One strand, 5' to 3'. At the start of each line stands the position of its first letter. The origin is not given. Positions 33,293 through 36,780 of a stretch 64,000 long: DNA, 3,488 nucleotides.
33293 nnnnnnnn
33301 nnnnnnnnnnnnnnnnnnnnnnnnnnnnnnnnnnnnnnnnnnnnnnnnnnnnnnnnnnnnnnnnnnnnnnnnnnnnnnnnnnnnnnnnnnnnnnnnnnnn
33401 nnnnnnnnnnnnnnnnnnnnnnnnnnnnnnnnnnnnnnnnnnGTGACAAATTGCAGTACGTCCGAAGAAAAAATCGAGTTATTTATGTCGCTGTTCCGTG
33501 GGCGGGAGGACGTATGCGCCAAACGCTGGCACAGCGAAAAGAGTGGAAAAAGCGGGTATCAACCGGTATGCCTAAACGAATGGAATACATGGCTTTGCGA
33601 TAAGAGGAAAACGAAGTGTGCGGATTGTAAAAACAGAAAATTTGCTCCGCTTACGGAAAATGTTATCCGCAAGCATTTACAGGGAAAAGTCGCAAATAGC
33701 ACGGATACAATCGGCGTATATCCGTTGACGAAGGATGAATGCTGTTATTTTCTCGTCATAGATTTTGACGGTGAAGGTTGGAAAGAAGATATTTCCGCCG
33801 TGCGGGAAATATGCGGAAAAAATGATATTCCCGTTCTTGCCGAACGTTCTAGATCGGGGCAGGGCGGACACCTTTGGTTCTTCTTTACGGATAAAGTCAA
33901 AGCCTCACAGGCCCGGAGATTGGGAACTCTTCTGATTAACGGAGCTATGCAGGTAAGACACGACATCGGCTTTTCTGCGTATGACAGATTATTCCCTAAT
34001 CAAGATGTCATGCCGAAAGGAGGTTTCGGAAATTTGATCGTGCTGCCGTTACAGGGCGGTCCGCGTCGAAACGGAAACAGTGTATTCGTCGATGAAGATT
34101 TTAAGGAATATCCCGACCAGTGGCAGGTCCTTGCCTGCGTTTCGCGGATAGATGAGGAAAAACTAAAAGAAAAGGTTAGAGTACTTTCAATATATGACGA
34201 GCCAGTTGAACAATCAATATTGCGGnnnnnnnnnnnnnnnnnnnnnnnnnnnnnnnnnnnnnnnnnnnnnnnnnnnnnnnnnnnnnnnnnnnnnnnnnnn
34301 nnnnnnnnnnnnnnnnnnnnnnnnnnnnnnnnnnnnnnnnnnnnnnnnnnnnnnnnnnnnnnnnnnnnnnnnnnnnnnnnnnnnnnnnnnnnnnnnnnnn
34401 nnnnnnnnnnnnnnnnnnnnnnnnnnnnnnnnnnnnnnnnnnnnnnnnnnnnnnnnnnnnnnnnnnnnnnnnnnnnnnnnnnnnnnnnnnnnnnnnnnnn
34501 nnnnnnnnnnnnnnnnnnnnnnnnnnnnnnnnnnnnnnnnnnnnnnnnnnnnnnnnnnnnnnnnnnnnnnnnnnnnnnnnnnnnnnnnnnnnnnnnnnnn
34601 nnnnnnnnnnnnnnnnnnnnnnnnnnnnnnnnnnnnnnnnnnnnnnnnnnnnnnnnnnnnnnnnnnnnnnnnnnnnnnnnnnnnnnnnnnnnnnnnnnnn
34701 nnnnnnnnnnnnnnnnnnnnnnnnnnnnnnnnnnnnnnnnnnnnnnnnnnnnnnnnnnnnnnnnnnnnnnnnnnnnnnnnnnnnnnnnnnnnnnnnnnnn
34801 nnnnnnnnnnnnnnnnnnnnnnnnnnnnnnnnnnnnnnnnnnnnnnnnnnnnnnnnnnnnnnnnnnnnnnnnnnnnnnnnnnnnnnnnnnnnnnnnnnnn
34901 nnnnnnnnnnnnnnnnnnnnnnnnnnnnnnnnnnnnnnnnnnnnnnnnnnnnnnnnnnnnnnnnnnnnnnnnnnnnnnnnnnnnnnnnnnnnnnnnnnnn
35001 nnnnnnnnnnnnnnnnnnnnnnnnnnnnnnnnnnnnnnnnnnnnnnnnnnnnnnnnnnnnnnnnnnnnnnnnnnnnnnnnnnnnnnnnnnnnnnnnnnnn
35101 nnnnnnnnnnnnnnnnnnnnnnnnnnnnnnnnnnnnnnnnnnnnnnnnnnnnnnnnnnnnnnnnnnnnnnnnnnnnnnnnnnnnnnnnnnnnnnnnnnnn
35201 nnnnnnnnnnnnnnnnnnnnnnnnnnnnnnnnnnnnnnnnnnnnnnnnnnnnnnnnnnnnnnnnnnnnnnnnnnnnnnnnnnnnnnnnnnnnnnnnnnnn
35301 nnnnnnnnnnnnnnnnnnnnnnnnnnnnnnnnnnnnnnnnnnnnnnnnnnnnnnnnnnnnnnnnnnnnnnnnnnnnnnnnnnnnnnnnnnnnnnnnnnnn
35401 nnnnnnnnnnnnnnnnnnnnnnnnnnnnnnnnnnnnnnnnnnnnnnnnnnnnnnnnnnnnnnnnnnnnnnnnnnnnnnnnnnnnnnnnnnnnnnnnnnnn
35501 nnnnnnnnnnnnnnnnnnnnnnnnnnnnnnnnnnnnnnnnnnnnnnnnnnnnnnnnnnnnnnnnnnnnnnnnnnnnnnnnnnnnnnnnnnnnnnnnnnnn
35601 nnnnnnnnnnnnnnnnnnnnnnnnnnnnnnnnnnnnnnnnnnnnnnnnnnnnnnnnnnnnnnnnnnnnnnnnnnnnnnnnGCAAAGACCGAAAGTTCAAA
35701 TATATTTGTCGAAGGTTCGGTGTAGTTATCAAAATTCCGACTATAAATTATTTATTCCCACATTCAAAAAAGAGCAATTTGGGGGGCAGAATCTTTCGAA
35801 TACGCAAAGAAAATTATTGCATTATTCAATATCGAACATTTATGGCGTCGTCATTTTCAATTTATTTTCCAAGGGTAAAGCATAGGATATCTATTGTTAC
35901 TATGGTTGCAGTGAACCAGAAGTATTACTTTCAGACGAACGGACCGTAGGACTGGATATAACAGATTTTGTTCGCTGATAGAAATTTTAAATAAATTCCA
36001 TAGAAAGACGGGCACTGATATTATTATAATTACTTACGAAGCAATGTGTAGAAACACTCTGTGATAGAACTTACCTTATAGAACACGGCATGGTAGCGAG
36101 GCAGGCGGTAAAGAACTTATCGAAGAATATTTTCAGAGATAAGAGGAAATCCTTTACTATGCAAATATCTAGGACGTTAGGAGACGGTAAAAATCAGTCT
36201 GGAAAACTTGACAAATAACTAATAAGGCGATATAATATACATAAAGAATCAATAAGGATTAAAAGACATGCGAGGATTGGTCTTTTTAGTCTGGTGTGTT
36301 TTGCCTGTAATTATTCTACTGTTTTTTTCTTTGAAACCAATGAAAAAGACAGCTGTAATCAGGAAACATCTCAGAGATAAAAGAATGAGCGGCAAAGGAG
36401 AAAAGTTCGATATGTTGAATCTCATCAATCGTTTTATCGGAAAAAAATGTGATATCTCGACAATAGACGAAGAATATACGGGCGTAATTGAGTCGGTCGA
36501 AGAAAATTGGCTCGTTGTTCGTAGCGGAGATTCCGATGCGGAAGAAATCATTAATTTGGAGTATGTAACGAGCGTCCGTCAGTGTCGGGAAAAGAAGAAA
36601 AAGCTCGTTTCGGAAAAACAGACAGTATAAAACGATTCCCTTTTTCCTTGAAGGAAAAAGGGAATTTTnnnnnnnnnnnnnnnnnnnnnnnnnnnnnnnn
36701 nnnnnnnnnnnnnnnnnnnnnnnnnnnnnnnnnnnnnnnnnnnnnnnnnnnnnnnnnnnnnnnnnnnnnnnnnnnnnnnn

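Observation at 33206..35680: Solitary 824-aa coiled-coil, Cys-rich, PrimPol(AEP)-like and SF2-helicase fusion protein in a toxin-antitoxin/sRNA islet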

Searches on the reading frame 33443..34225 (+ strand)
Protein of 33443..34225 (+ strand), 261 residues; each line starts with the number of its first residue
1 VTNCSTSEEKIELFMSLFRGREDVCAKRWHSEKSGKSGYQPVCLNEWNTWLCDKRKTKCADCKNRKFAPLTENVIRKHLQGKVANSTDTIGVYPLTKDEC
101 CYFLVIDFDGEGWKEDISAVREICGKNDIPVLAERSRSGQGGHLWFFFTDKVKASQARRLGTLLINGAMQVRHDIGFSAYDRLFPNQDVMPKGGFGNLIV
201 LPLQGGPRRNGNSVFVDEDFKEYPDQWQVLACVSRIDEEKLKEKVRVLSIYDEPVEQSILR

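Call 45: search_protein_representatives(protein=window:33443-34225:+)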
Query: 261 residues. Proteins with E-value up to 0.001 (for the whole library): 7253; up to 1e-10: 3996; up to 1e-30: 1138. The best 150 are listed.
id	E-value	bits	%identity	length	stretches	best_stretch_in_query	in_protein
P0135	1.9e-126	437.4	73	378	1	1-255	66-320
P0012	3.3e-124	430.1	73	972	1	2-252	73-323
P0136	3.2e-87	308.8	54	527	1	5-240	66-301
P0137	3.1e-85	302.3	54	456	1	2-253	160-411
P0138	6.5e-85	301.2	52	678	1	4-248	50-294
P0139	6.1e-84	298.0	55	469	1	4-236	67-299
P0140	7.9e-84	297.6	51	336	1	2-253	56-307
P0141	1.2e-83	297.0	53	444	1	5-249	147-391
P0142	1.7e-82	293.3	62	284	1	3-211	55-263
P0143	9.7e-82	290.8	54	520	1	5-245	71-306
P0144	9.7e-82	290.8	55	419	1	5-236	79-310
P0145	1.1e-81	290.6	56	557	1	2-243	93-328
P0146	2.7e-81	289.4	53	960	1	2-249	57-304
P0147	3.5e-81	289.0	53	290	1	5-231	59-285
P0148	5.4e-81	288.3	56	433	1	5-243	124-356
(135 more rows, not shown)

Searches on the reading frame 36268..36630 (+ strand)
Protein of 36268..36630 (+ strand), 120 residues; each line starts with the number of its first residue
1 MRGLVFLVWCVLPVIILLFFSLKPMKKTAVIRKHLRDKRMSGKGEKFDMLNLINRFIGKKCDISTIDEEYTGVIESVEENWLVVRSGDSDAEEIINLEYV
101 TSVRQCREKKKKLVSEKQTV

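Call 30: search_protein_families(library=pfam, proteins=[window:36268-36630:+], max_evalue=0.1)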
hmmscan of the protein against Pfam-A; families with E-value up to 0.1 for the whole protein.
window:36268-36630:+ (120 aa): 4 families
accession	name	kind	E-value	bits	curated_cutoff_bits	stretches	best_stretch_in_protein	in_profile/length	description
PF21838.2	DUF6897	-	5.9e-05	23.1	23.9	1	53-104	6-56/58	Domain of unknown function (DUF6897)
PF14153.11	Spore_coat_CotO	-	0.00024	21.6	35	1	38-104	112-178/182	Spore coat protein CotO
PF25707.1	UL78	-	0.029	13.9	50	1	4-79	249-331/361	Herpesvirus UL78 G protein-coupled receptor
PF23874.1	Phage_Hfq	-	0.05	14.2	24.2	1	62-113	28-79/98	Hfq-like protein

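Call 87: find_encoding_contigs(protein=window:36268-36630:+, flank=8000, max_places=8)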
Protein window:36268-36630:+ (120 aa): 24 contigs read that carry it; 8 places shown.
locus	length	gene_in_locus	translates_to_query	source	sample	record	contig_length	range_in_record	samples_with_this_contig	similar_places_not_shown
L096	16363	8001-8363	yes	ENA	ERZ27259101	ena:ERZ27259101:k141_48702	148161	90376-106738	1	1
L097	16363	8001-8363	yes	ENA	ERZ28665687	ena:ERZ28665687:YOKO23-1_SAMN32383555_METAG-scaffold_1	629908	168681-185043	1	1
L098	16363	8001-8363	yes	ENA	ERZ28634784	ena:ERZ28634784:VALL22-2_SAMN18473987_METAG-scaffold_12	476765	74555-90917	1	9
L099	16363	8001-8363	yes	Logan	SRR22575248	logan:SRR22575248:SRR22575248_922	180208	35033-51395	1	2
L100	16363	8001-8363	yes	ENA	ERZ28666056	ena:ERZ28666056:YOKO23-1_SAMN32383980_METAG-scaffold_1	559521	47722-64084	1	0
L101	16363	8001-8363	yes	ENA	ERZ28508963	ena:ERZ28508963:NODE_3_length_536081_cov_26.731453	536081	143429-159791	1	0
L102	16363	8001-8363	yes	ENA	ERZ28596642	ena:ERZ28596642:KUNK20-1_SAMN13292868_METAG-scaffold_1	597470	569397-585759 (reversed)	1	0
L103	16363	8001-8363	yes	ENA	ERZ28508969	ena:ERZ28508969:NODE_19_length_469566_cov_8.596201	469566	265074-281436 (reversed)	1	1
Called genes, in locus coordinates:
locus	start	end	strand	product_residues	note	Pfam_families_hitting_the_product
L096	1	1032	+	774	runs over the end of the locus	PF04230:PS_pyruv_trans, PF13183:Fer4_8 (faint), PF13237:Fer4_10 (faint), PF14697:Fer4_21 (faint), PF12797:Fer4_2 (faint), PF12838:Fer4_7, PF13187:Fer4_9 (weak), PF04432:FrhB_FdhB_C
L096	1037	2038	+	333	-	PF00535:Glycos_transf_2, PF10111:Glyco_tranf_2_2, PF13641:Glyco_tranf_2_3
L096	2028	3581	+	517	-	-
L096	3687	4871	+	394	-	PF03721:UDPG_MGDP_dh_N, PF00984:UDPG_MGDP_dh, PF03720:UDPG_MGDP_dh_C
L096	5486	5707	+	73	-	-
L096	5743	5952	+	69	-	PF04383:KilA-N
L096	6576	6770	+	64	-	PF01381:HTH_3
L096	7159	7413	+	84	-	-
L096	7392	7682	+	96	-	-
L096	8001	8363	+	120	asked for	-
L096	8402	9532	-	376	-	PF05636:HIGH_NTase1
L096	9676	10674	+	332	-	PF01515:PTA_PTB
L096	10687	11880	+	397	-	PF00871:Acetate_kinase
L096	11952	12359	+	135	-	PF02620:YceD (weak)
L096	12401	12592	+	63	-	PF01783:Ribosomal_L32p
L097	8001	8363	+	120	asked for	-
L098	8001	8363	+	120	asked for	-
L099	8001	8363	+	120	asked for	-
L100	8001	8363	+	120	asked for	-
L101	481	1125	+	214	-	PF16126:DUF4838 (weak)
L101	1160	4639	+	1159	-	PF02368:Big_2, PF22359:Big-like (weak)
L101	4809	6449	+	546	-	PF13320:GH123_cat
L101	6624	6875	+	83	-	-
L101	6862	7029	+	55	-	-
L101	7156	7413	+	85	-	-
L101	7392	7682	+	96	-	-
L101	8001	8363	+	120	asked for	-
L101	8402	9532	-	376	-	PF05636:HIGH_NTase1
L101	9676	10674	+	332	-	PF01515:PTA_PTB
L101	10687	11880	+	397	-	PF00871:Acetate_kinase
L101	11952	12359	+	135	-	PF02620:YceD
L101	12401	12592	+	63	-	PF01783:Ribosomal_L32p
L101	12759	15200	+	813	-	PF00403:HMA, PF00122:E1-E2_ATPase, PF00702:Hydrolase, PF08282:Hydrolase_3 (faint), PF00403:HMA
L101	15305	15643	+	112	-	PF12840:HTH_20 (weak), PF01022:HTH_5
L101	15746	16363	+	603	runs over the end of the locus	PF01541:GIY-YIG, PF27096:UvrC_M, PF22920:UvrC_RNaseH, PF08459:UvrC_RNaseH_dom, PF12826:HHH_2, PF14520:HHH_5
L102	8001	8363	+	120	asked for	-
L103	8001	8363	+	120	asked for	-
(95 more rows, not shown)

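Call 95: search_protein_families(library=pfam, proteins=[L101:7156-7413:+], max_evalue=0.001)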
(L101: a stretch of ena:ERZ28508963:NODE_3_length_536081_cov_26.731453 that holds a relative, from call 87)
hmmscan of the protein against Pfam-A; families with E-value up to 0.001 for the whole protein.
L101:7156-7413:+ (85 aa): 0 families
